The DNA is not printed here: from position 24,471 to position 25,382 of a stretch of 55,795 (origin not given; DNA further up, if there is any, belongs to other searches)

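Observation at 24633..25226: Histidine-phosphatase (PGM-like) domain inserted inside isoleucyl-tRNA synthetase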

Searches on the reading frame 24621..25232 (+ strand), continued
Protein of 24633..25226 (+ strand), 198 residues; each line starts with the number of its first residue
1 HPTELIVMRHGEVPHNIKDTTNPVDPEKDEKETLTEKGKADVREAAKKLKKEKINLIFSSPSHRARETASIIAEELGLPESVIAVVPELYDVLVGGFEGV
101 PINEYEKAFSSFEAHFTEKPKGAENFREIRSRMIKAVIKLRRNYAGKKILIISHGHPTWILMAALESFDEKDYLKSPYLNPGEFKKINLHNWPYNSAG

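Call 22: search_protein_families(library=ncbifam, proteins=[P0125, P0246, P0221, P0185, P0208, P0256, P0262, P0129], max_evalue=0.00001)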
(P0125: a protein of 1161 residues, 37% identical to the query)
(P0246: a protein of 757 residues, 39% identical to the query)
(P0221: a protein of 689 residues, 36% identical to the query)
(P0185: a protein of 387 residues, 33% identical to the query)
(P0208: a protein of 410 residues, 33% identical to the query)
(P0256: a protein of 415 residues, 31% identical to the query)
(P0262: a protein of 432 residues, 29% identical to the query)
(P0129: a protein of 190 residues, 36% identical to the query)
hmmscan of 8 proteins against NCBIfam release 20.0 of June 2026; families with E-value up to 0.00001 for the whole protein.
P0125 (1161 aa): 36 families (the best 25 are shown)
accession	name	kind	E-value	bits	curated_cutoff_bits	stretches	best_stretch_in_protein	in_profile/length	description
NF004349.1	PRK05729.1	equivalog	1.3e-122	410.8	704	3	2-225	1-229/860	valine--tRNA ligase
TIGR00422.1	valS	equivalog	1.5e-113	380.5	612.1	3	1-225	1-235/863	valine--tRNA ligase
NF011492.0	PRK14900.1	equivalog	5.8e-90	302.5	1783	3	2-225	10-244/1044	valine--tRNA ligase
TIGR03162.1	ribazole_cobC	equivalog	2.3e-81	271.4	162.9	4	887-1048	1-168/176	alpha-ribazole phosphatase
NF005567.0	PRK07238.1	equivalog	1.5e-72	245.1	326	4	423-585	176-336/378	bifunctional RNase H/acid phosphatase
NF038349.1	dPGM_arch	equivalog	8.8e-72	241.1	225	4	888-1013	2-124/194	2,3-diphosphoglycerate-dependent phosphoglycerate mutase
NF002901.0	PRK03482.1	equivalog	9.5e-68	228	261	4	426-584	3-159/215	2,3-diphosphoglycerate-dependent phosphoglycerate mutase GpmB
TIGR00392.1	ileS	equivalog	9.5e-59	199.4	621.4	2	5-417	6-430/861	isoleucine--tRNA ligase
NF009687.0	PRK13208.1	equivalog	1.6e-58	198.6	738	3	2-225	7-234/801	valine--tRNA ligase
NF011580.0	PRK15004.1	equivalog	4.3e-58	196.6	250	3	886-1047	2-172/203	adenosylcobalamin/alpha-ribazole phosphatase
NF045917.1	PhserinePhPspA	equivalog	3.6e-52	177.1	350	4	426-623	3-197/211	phosphoserine phosphatase PspA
TIGR03848.1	MSMEG_4193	subfamily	1.1e-48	165.4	203.85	4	887-980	2-94/204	MSMEG_4193 family putative phosphomutase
TIGR00249.1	sixA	equivalog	1.1e-36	126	74.5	3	887-966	3-79/154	phosphohistidine phosphatase SixA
NF002339.0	PRK01295.1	equivalog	1.2e-36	126.1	316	2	885-977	3-98/206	2,3-bisphosphoglycerate-dependent phosphoglycerate mutase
NF009993.0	PRK13462.1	equivalog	1.4e-34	119.5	226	2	884-1031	5-154/203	acid phosphatase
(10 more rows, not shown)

P0246 (757 aa): 26 families (the best 25 are shown)
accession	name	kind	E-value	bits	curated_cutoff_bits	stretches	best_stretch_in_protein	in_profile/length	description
NF004349.1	PRK05729.1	equivalog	5.9e-174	580.6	704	1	6-574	2-461/860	valine--tRNA ligase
TIGR00422.1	valS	equivalog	8.7e-165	550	612.1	2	5-444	2-420/863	valine--tRNA ligase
NF011492.0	PRK14900.1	equivalog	4.9e-136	455.1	1783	1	3-573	8-476/1044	valine--tRNA ligase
NF009687.0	PRK13208.1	equivalog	3.8e-85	286.7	738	1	2-444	4-417/801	valine--tRNA ligase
TIGR00392.1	ileS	equivalog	3.9e-52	177.5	621.4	2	6-239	4-245/861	isoleucine--tRNA ligase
NF000540.1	alt_ValS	exception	2.6e-40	138.1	900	1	14-446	10-453/827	valine--tRNA ligase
NF008957.0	PRK12300.1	subfamily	1.3e-36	126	677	2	11-243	7-243/946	leucine--tRNA ligase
TIGR00395.1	leuS_arch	equivalog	2.1e-31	108.8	648.5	1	16-242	6-236/938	leucine--tRNA ligase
NF038349.1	dPGM_arch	equivalog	2.9e-29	102.3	225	1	577-726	3-147/194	2,3-diphosphoglycerate-dependent phosphoglycerate mutase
NF040702.1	ileS_w_GNAT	exception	5.3e-25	87.2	1999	2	45-209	49-218/1100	isoleucine--tRNA ligase, N-acetyltransferase domain-containing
NF005567.0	PRK07238.1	equivalog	2.9e-23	82.8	326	1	569-746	175-358/378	bifunctional RNase H/acid phosphatase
TIGR03162.1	ribazole_cobC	equivalog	4.5e-18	65.3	162.9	1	577-728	3-156/176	alpha-ribazole phosphatase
NF045917.1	PhserinePhPspA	equivalog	8.8e-17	61.5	350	1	576-725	5-159/211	phosphoserine phosphatase PspA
NF002901.0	PRK03482.1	equivalog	4.3e-16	59.2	261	1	577-721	6-155/215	2,3-diphosphoglycerate-dependent phosphoglycerate mutase GpmB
TIGR00396.1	leuS_bact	equivalog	5.2e-16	57.9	548.4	1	45-199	31-168/843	leucine--tRNA ligase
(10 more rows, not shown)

P0221 (689 aa): 17 families
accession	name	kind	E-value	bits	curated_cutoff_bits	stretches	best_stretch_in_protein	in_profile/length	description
TIGR00456.1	argS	equivalog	3.4e-121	405.4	261.65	2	187-503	230-569/569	arginine--tRNA ligase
NF002446.0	PRK01611.3-3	equivalog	9.3e-58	196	399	3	8-176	11-180/636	arginine--tRNA ligase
NF002447.0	PRK01611.3-4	equivalog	5.4e-55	187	460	2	2-166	5-164/613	arginine--tRNA ligase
NF045898.1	ArgS_rel_codon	equivalog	3.2e-28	99.2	340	2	349-503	171-327/327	ArgS-related anticodon-binding protein NrtL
NF038349.1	dPGM_arch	equivalog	3.3e-20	72.8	225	1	510-670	3-155/194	2,3-diphosphoglycerate-dependent phosphoglycerate mutase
NF005567.0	PRK07238.1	equivalog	5.7e-20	72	326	1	507-663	179-338/378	bifunctional RNase H/acid phosphatase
TIGR03162.1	ribazole_cobC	equivalog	1.1e-19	70.6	162.9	1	510-668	3-160/176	alpha-ribazole phosphatase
NF045917.1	PhserinePhPspA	equivalog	5.6e-17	62.1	350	1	536-666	27-164/211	phosphoserine phosphatase PspA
NF002901.0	PRK03482.1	equivalog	1.2e-15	57.7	261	1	509-664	5-162/215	2,3-diphosphoglycerate-dependent phosphoglycerate mutase GpmB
TIGR03848.1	MSMEG_4193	subfamily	2.4e-11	43.5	203.85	1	510-654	4-154/204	MSMEG_4193 family putative phosphomutase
NF002339.0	PRK01295.1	equivalog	4.8e-11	42.5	316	1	510-675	7-181/206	2,3-bisphosphoglycerate-dependent phosphoglycerate mutase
NF011580.0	PRK15004.1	equivalog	2.8e-10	40.5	250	1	508-671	3-168/203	adenosylcobalamin/alpha-ribazole phosphatase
NF009994.0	PRK13463.1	equivalog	5.5e-09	36.1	277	1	511-664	8-163/203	phosphoserine phosphatase 1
NF002217.0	PRK01112.1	equivalog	5e-08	32.6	320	0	510-574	6-65/228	2,3-bisphosphoglycerate-dependent phosphoglycerate mutase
TIGR00392.1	ileS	equivalog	5.6e-08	31.4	621.4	1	332-546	608-820/861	isoleucine--tRNA ligase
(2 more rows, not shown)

P0185 (387 aa): 13 families
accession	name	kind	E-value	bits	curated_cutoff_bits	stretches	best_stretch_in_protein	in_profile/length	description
TIGR00057.1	TIGR00057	equivalog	4.5e-43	146.8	123.2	1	5-190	7-193/202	L-threonylcarbamoyladenylate synthase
NF038349.1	dPGM_arch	equivalog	5.2e-24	85.2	225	1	197-364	3-155/194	2,3-diphosphoglycerate-dependent phosphoglycerate mutase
NF007919.1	PRK10634.1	equivalog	9.5e-19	67.6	175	1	12-170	1-162/176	L-threonylcarbamoyladenylate synthase type 1 TsaC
NF045917.1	PhserinePhPspA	equivalog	1.6e-17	63.9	350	1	194-357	3-161/211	phosphoserine phosphatase PspA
TIGR03162.1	ribazole_cobC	equivalog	1.1e-16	60.7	162.9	1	197-366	3-164/176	alpha-ribazole phosphatase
NF002901.0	PRK03482.1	equivalog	5.3e-13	49.1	261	1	195-360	4-164/215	2,3-diphosphoglycerate-dependent phosphoglycerate mutase GpmB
NF005567.0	PRK07238.1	equivalog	4e-12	46.2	326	1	190-353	175-333/378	bifunctional RNase H/acid phosphatase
TIGR03848.1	MSMEG_4193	subfamily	1.5e-11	44.2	203.85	1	196-347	3-153/204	MSMEG_4193 family putative phosphomutase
NF011580.0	PRK15004.1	equivalog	1.7e-09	38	250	1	194-347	2-150/203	adenosylcobalamin/alpha-ribazole phosphatase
NF002339.0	PRK01295.1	equivalog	1.9e-08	34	316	1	196-366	6-178/206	2,3-bisphosphoglycerate-dependent phosphoglycerate mutase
NF002217.0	PRK01112.1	equivalog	2.4e-07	30.4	320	0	195-261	4-66/228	2,3-bisphosphoglycerate-dependent phosphoglycerate mutase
TIGR00249.1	sixA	equivalog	5.4e-07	29.6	74.5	1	195-266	3-68/154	phosphohistidine phosphatase SixA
NF009994.0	PRK13463.1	equivalog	8.8e-07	28.9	277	1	198-365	8-170/203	phosphoserine phosphatase 1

P0208 (410 aa): 20 families
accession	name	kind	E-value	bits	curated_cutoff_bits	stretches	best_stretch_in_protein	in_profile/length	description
NF005567.0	PRK07238.1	equivalog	2.2e-60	205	326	2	197-409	164-377/378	bifunctional RNase H/acid phosphatase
TIGR03162.1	ribazole_cobC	equivalog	1.7e-58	197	162.9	2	213-390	1-175/176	alpha-ribazole phosphatase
NF038349.1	dPGM_arch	equivalog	1e-49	169.1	225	2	213-400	1-177/194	2,3-diphosphoglycerate-dependent phosphoglycerate mutase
NF045917.1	PhserinePhPspA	equivalog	2.3e-48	164.7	350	2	1-169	2-170/211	phosphoserine phosphatase PspA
NF002901.0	PRK03482.1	equivalog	2.3e-46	158.1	261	2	214-394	5-185/215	2,3-diphosphoglycerate-dependent phosphoglycerate mutase GpmB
NF011580.0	PRK15004.1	equivalog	1.2e-43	149.5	250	2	214-407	4-197/203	adenosylcobalamin/alpha-ribazole phosphatase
NF009994.0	PRK13463.1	equivalog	4.3e-35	121.3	277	2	211-409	3-202/203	phosphoserine phosphatase 1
TIGR03848.1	MSMEG_4193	subfamily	5.8e-35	120.6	203.85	2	213-406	2-199/204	MSMEG_4193 family putative phosphomutase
NF002339.0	PRK01295.1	equivalog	9.5e-34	116.7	316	2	212-388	4-186/206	2,3-bisphosphoglycerate-dependent phosphoglycerate mutase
NF010713.0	PRK14115.1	equivalog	3.6e-27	95.2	305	2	213-347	4-141/248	2,3-diphosphoglycerate-dependent phosphoglycerate mutase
TIGR01258.1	pgm_1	subfamily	1.1e-26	93.7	81.7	2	213-349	3-142/245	2,3-bisphosphoglycerate-dependent phosphoglycerate mutase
NF010718.0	PRK14120.1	equivalog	1.2e-25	90.2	366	2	211-348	5-145/249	phosphoglyceromutase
NF009993.0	PRK13462.1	equivalog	1.5e-23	83.5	226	2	2-186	7-185/203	acid phosphatase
NF002217.0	PRK01112.1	equivalog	5.1e-22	78.4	320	0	213-287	4-77/228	2,3-bisphosphoglycerate-dependent phosphoglycerate mutase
NF010717.0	PRK14119.1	equivalog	6.5e-22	78.2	378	1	213-329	4-123/228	2,3-diphosphoglycerate-dependent phosphoglycerate mutase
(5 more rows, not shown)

P0256 (415 aa): 19 families
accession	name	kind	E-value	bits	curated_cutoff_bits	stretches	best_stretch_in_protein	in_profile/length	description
TIGR03162.1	ribazole_cobC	equivalog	7.8e-56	188.3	162.9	2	216-379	2-166/176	alpha-ribazole phosphatase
NF011580.0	PRK15004.1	equivalog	3.2e-48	164.4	250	2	214-383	2-175/203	adenosylcobalamin/alpha-ribazole phosphatase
NF009994.0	PRK13463.1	equivalog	4.4e-45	154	277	2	212-365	2-159/203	phosphoserine phosphatase 1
NF002901.0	PRK03482.1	equivalog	2e-41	142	261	2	214-369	3-162/215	2,3-diphosphoglycerate-dependent phosphoglycerate mutase GpmB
NF038349.1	dPGM_arch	equivalog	5.7e-41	140.5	225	2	217-368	3-148/194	2,3-diphosphoglycerate-dependent phosphoglycerate mutase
NF005567.0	PRK07238.1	equivalog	2e-39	136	326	2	203-360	168-329/378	bifunctional RNase H/acid phosphatase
NF045917.1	PhserinePhPspA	equivalog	8e-39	133.5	350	2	213-379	2-172/211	phosphoserine phosphatase PspA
NF009993.0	PRK13462.1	equivalog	9.2e-25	87.5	226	2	216-362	9-152/203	acid phosphatase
NF010713.0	PRK14115.1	equivalog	7.1e-23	81.2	305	2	216-313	5-107/248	2,3-diphosphoglycerate-dependent phosphoglycerate mutase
TIGR01258.1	pgm_1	subfamily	9.7e-22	77.5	81.7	2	216-315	4-108/245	2,3-bisphosphoglycerate-dependent phosphoglycerate mutase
TIGR03848.1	MSMEG_4193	subfamily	1e-21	77.3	203.85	2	217-363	4-158/204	MSMEG_4193 family putative phosphomutase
NF002217.0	PRK01112.1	equivalog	2e-21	76.4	320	2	6-74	5-73/228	2,3-bisphosphoglycerate-dependent phosphoglycerate mutase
NF002339.0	PRK01295.1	equivalog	2.9e-21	75.9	316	1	217-370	7-171/206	2,3-bisphosphoglycerate-dependent phosphoglycerate mutase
NF010718.0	PRK14120.1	equivalog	5.7e-17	61.8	366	1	215-314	7-111/249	phosphoglyceromutase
NF010716.0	PRK14118.1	equivalog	2.8e-16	59.5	409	1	215-309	3-102/227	2,3-diphosphoglycerate-dependent phosphoglycerate mutase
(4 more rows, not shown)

P0262 (432 aa): 22 families
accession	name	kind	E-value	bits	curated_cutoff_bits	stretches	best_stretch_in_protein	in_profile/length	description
TIGR03162.1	ribazole_cobC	equivalog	1.8e-47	161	162.9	2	250-406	1-162/176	alpha-ribazole phosphatase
NF005567.0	PRK07238.1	equivalog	4.5e-45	154.6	326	2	17-183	163-332/378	bifunctional RNase H/acid phosphatase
NF038349.1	dPGM_arch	equivalog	2.3e-33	115.7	225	2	252-399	3-148/194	2,3-diphosphoglycerate-dependent phosphoglycerate mutase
NF009993.0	PRK13462.1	equivalog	2e-32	112.5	226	2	250-396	8-155/203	acid phosphatase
TIGR01258.1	pgm_1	subfamily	2.3e-30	105.8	81.7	2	249-341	2-96/245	2,3-bisphosphoglycerate-dependent phosphoglycerate mutase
NF002339.0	PRK01295.1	equivalog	3.5e-30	105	316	2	249-341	4-98/206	2,3-bisphosphoglycerate-dependent phosphoglycerate mutase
TIGR03848.1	MSMEG_4193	subfamily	1.6e-29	102.8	203.85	2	250-402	2-166/204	MSMEG_4193 family putative phosphomutase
NF010713.0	PRK14115.1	equivalog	6.5e-29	100.9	305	2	250-341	4-97/248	2,3-diphosphoglycerate-dependent phosphoglycerate mutase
NF002901.0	PRK03482.1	equivalog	5.5e-27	94.8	261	2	251-398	5-160/215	2,3-diphosphoglycerate-dependent phosphoglycerate mutase GpmB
NF010714.0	PRK14116.1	equivalog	3.6e-24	85.5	401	2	250-341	4-97/229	2,3-diphosphoglycerate-dependent phosphoglycerate mutase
NF045917.1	PhserinePhPspA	equivalog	5.2e-24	85.1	350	2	250-396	4-158/211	phosphoserine phosphatase PspA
NF010718.0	PRK14120.1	equivalog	8e-24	84.3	366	2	248-341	5-100/249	phosphoglyceromutase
NF011580.0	PRK15004.1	equivalog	1.8e-23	83.6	250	2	250-337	3-87/203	adenosylcobalamin/alpha-ribazole phosphatase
NF010717.0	PRK14119.1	equivalog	4.4e-21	75.5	378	2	250-341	4-97/228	2,3-diphosphoglycerate-dependent phosphoglycerate mutase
NF002217.0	PRK01112.1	equivalog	5.5e-21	75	320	2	249-311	3-63/228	2,3-bisphosphoglycerate-dependent phosphoglycerate mutase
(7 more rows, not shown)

P0129 (190 aa): 16 families
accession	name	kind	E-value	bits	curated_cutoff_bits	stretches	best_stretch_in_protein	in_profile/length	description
NF038349.1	dPGM_arch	equivalog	4e-28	98.6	225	1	12-158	3-140/194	2,3-diphosphoglycerate-dependent phosphoglycerate mutase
NF005567.0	PRK07238.1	equivalog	2.6e-26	92.8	326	1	8-155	178-326/378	bifunctional RNase H/acid phosphatase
TIGR03162.1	ribazole_cobC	equivalog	1.7e-25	89.5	162.9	1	11-178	2-167/176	alpha-ribazole phosphatase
NF045917.1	PhserinePhPspA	equivalog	4.7e-23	82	350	1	11-156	5-151/211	phosphoserine phosphatase PspA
NF002901.0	PRK03482.1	equivalog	6.7e-20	71.6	261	1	11-157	5-152/215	2,3-diphosphoglycerate-dependent phosphoglycerate mutase GpmB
NF009994.0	PRK13463.1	equivalog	3.4e-19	69.4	277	1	7-186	2-182/203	phosphoserine phosphatase 1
TIGR03848.1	MSMEG_4193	subfamily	1.6e-18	66.9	203.85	1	10-164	2-161/204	MSMEG_4193 family putative phosphomutase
NF011580.0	PRK15004.1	equivalog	3.3e-16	59.9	250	1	10-158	3-152/203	adenosylcobalamin/alpha-ribazole phosphatase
NF002339.0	PRK01295.1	equivalog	6.7e-12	45.3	316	1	8-176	3-179/206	2,3-bisphosphoglycerate-dependent phosphoglycerate mutase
NF009993.0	PRK13462.1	equivalog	9.6e-11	41.7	226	1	7-158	5-150/203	acid phosphatase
NF002217.0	PRK01112.1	equivalog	1.4e-09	37.7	320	0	11-78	5-67/228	2,3-bisphosphoglycerate-dependent phosphoglycerate mutase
TIGR00249.1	sixA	equivalog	2.2e-09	37.3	74.5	1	11-82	4-68/154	phosphohistidine phosphatase SixA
TIGR01258.1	pgm_1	subfamily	2.6e-08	33.6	81.7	1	11-107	4-100/245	2,3-bisphosphoglycerate-dependent phosphoglycerate mutase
NF010718.0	PRK14120.1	equivalog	1.4e-07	31.1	366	1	7-112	4-109/249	phosphoglyceromutase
NF010713.0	PRK14115.1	equivalog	3.7e-07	29.7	305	0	11-109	5-103/248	2,3-diphosphoglycerate-dependent phosphoglycerate mutase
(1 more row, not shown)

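Call 40: predict_structure(alignment_id=A2)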
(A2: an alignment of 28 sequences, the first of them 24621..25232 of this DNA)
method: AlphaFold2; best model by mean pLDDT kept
length: 204 residues; sequences in the alignment: 28
mean_pLDDT: 96.1   pTM: 0.92
mean pLDDT of the five models: 96.1, 95.8, 95.7, 94.8, 94.3
residues with pLDDT >= 90: 190; 70-90: 14; 50-70: 0; < 50: 0
segments of 3 or more residues with pLDDT < 50: none
pLDDT, mean of each block of 10 residues (from residue 1): 88 98 94 96 99 97 98 98 98 97 97 97 97 98 94 98 97 95 98 89 90
secondary structure, 60 per line:
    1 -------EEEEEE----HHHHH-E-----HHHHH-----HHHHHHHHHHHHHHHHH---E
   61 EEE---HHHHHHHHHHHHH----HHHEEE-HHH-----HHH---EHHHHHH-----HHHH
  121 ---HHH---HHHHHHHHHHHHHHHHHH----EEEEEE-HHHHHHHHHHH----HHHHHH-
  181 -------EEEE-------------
elements in order: E8-13 H18-22 H30-34 H40-56 E60-63 H67-79 E87-89 H106-111 H117-120 H130-147 E152-157 H159-169 H174-179 E188-191

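Call 43: fold_search(model_id=the predicted structure, library=pdb)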
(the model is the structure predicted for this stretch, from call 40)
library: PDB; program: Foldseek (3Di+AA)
matches with E <= 10: 1179; with E <= 0.001: 286
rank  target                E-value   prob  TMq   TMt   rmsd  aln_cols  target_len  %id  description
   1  1h2e                  3.5e-13  1.00  0.78  0.77   3.4       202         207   26  BACILLUS STEAROTHERMOPHILUS PHOE (previously known as yhfr) in complex with phosphate (released 2002-08-12)
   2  4ij6_B                1.6e-12  1.00  0.76  0.76   3.2       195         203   20  Crystal Structure of a Novel-type Phosphoserine Phosphatase Mutant (H9A) from <i>Hydrogenobacter thermophilus</i> TK-6 (released 2013-03-20)
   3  6s2q_A                1.8e-12  1.00  0.77  0.74   4.0       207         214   21  Mycobacterial hydrolase 1 (released 2020-07-22)
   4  4ij6_A                2.0e-12  1.00  0.76  0.76   3.1       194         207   20  Crystal Structure of a Novel-type Phosphoserine Phosphatase Mutant (H9A) from <i>Hydrogenobacter thermophilus</i> TK-6 (released 2013-03-20)
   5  1ebb                  2.6e-12  1.00  0.78  0.79   5.1       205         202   26  Bacillus stearothermophilus YhfR (released 2002-02-11)
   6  1fzt_MODEL_1_A        3.1e-12  1.00  0.75  0.72   4.2       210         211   21  SOLUTION STRUCTURE AND DYNAMICS OF AN OPEN B-SHEET, GLYCOLYTIC ENZYME-MONOMERIC 23.7 KDA PHOSPHOGLYCERATE MUTA (released 2001-03-14)
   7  6s2q_D                3.3e-12  1.00  0.76  0.75   2.9       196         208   22  Mycobacterial hydrolase 1 (released 2020-07-22)
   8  4pz9_A                4.6e-12  1.00  0.75  0.72   3.1       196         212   21  The native structure of mycobacterial glucosyl-3-phosphoglycerate phosphatase Rv2419c (released 2014-06-11)
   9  4qih_A                6.7e-12  1.00  0.77  0.75   2.9       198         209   21  The structure of mycobacterial glucosyl-3-phosphoglycerate phosphatase Rv2419c complexes with VO3 (released 2014-06-11)
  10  5um0_D                9.1e-12  1.00  0.68  0.62   6.8       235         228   17  Crystal structure of 2,3-bisphosphoglycerate-dependent phosphoglycerate mutase from Neisseria gonorrhoeae (released 2017-02-15)
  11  6s2q_C                9.7e-12  1.00  0.76  0.74   2.9       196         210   21  Mycobacterial hydrolase 1 (released 2020-07-22)
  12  4ij5_A                1.3e-11  1.00  0.78  0.76   2.5       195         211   20  Crystal Structure of a Novel-type Phosphoserine Phosphatase from <i>Hydrogenobacter thermophilus</i> TK-6 (released 2013-03-20)
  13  6s2r_A                1.8e-11  1.00  0.75  0.66   3.2       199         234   21  Mycobacterial hydrolase 2 (released 2020-07-15)
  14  4pz9_B                2.8e-11  1.00  0.74  0.72   3.5       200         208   22  The native structure of mycobacterial glucosyl-3-phosphoglycerate phosphatase Rv2419c (released 2014-06-11)
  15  4qih_B                3.0e-11  1.00  0.76  0.77   3.1       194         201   22  The structure of mycobacterial glucosyl-3-phosphoglycerate phosphatase Rv2419c complexes with VO3 (released 2014-06-11)
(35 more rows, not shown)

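Call 44: list_cluster_members(proteins=[P0221, P0185, P0246, P0125, P0260, P0217, P0183, P0198, P0157, P0129])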
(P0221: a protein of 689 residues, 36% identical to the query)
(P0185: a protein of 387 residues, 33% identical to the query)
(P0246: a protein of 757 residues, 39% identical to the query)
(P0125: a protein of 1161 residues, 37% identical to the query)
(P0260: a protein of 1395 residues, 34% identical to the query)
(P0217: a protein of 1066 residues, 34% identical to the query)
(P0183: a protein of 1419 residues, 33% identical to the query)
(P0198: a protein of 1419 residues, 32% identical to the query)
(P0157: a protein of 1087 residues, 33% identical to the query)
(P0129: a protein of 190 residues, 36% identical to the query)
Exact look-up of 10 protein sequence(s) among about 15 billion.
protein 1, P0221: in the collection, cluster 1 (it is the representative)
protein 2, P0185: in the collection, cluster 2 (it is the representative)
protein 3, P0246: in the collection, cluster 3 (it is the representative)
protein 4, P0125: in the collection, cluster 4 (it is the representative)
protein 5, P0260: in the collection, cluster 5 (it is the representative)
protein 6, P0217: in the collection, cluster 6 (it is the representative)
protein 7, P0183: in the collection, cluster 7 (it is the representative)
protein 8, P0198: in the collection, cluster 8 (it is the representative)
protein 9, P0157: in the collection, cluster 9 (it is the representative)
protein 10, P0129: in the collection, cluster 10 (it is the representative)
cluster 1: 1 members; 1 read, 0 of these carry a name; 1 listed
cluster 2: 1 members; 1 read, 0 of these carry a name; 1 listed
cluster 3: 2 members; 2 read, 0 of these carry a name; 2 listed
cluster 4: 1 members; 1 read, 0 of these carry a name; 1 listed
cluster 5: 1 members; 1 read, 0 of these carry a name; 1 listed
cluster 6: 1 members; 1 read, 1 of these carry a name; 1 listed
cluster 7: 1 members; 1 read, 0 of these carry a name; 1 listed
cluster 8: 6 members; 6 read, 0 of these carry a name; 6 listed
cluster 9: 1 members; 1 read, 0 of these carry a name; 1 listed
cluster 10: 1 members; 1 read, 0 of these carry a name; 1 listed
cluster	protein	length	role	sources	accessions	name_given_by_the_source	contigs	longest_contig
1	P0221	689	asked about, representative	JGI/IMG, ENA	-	-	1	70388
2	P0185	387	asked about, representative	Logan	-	-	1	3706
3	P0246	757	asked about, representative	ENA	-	-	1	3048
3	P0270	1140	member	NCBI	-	-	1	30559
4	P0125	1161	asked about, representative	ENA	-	-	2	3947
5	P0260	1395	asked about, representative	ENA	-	-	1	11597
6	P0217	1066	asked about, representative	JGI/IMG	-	isoleucyl-tRNA synthetase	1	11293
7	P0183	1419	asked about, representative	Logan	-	-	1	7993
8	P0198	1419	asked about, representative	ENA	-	-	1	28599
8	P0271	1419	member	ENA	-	-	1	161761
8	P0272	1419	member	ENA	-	-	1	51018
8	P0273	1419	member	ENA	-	-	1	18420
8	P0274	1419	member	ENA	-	-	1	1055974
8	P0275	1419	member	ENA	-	-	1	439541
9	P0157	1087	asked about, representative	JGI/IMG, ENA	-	-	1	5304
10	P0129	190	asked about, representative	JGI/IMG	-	-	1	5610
